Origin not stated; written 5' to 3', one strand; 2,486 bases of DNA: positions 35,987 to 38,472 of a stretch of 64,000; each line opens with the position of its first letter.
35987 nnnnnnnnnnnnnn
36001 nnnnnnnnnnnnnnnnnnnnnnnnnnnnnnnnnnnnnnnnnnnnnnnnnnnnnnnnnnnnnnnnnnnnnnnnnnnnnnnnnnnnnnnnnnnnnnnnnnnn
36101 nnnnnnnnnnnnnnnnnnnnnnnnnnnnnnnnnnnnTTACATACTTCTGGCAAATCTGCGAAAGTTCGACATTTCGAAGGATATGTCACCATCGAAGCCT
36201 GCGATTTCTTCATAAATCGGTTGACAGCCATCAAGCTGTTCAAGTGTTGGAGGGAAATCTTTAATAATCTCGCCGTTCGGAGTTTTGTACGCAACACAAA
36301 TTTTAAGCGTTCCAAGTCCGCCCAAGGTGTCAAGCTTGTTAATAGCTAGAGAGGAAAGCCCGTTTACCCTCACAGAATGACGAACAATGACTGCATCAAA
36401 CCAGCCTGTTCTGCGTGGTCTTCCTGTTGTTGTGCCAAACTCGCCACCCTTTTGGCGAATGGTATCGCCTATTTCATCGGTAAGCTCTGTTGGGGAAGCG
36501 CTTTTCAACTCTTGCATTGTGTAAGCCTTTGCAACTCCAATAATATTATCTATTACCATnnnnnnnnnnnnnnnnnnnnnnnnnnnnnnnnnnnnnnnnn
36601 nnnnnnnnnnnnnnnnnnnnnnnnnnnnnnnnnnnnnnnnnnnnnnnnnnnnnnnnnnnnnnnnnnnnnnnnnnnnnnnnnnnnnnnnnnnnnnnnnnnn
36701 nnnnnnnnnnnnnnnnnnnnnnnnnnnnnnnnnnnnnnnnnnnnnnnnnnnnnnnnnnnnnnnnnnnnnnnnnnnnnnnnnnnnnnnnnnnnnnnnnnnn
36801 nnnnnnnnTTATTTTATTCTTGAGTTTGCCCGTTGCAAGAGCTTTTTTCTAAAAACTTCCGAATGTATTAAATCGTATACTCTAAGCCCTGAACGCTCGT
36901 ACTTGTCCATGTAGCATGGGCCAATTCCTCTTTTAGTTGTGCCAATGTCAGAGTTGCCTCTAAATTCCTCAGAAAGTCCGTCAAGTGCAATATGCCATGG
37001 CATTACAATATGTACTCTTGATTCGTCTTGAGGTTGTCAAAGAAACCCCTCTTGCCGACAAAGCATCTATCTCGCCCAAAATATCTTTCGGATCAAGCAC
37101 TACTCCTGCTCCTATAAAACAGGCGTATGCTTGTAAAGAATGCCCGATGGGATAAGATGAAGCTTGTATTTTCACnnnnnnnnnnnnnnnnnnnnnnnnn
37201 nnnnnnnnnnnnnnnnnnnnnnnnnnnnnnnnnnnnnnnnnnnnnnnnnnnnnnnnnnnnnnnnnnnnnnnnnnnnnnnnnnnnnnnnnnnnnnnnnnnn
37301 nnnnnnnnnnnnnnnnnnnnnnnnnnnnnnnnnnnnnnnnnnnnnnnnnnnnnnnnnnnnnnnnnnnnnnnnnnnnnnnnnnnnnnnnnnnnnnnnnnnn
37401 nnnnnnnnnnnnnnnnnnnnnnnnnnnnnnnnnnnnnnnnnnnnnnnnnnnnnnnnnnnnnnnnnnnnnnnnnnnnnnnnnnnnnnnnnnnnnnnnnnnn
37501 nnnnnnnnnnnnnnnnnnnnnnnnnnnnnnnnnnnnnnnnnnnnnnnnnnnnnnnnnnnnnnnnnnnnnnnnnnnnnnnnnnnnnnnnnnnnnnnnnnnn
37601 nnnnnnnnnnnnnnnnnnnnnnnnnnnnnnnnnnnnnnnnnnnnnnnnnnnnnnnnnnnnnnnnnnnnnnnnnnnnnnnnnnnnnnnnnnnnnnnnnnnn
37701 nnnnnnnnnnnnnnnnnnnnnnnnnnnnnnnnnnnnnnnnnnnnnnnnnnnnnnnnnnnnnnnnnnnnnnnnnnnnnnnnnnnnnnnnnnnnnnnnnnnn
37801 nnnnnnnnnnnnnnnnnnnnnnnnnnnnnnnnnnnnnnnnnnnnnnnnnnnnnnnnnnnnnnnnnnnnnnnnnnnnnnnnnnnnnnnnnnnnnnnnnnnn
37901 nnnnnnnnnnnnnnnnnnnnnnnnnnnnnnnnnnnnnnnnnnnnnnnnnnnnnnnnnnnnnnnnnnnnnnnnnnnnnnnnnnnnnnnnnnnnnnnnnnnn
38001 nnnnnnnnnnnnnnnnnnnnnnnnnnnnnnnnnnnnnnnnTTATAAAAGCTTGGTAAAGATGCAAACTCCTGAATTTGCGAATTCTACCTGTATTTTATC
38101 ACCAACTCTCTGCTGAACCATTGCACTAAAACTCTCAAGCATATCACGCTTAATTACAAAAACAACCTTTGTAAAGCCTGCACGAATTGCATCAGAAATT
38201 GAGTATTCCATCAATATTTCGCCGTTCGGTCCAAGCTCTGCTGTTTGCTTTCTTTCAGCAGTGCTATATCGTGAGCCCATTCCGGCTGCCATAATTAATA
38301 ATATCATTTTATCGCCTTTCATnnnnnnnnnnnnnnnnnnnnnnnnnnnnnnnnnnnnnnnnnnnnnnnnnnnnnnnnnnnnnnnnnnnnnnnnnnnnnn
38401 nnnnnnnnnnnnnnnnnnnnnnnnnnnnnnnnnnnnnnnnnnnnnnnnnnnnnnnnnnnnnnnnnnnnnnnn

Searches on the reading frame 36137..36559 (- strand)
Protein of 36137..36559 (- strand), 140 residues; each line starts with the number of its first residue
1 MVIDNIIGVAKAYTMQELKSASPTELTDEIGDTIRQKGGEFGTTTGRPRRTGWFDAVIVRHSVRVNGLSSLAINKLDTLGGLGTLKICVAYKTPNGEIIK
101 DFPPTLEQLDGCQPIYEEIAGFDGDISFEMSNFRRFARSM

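Call 25: search_protein_families(library=pfam, proteins=[window:36137-36559:-])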
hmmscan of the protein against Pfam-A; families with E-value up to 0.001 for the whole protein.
window:36137-36559:- (140 aa): 1 family
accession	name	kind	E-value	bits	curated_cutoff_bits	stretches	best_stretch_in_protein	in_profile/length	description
PF00709.27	Adenylsucc_synt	-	1.8e-44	152.6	27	1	3-127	253-376/416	Adenylosuccinate synthetase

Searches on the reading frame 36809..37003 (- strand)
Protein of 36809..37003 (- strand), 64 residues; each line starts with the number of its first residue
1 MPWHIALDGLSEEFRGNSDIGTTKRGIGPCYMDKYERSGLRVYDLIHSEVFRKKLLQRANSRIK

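Call 44: search_protein_families(library=pfam, proteins=[window:36809-37003:-], max_evalue=0.01)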
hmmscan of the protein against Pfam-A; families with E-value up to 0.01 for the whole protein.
window:36809-37003:- (64 aa): 1 family
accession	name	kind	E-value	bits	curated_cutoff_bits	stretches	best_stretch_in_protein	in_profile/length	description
PF00709.27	Adenylsucc_synt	-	4.2e-19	69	27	1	1-59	104-162/416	Adenylosuccinate synthetase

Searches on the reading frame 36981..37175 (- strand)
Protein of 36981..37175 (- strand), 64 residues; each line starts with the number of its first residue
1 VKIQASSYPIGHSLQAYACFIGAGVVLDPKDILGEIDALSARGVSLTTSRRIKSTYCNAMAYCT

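Call 44: search_protein_families(library=pfam, proteins=[window:36981-37175:-], max_evalue=0.01)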
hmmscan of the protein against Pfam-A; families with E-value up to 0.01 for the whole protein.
window:36981-37175:- (64 aa): 1 family
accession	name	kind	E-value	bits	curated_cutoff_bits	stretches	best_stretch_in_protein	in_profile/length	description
PF00709.27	Adenylsucc_synt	-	2e-05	24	27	1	5-52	48-95/416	Adenylosuccinate synthetase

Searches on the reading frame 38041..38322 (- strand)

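Call 44: search_protein_families(library=pfam, proteins=[window:38041-38322:-], max_evalue=0.01)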
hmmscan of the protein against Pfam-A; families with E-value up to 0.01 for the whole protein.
window:38041-38322:- (93 aa): 2 families
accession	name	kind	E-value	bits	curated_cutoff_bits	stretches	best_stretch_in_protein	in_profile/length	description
PF12804.13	NTP_transf_3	-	9.5e-05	23.1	27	1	9-65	2-54/160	MobA-like NTP transferase domain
PF01128.25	IspD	-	0.00079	19.7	27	1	6-71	1-65/221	2-C-methyl-D-erythritol 4-phosphate cytidylyltransferase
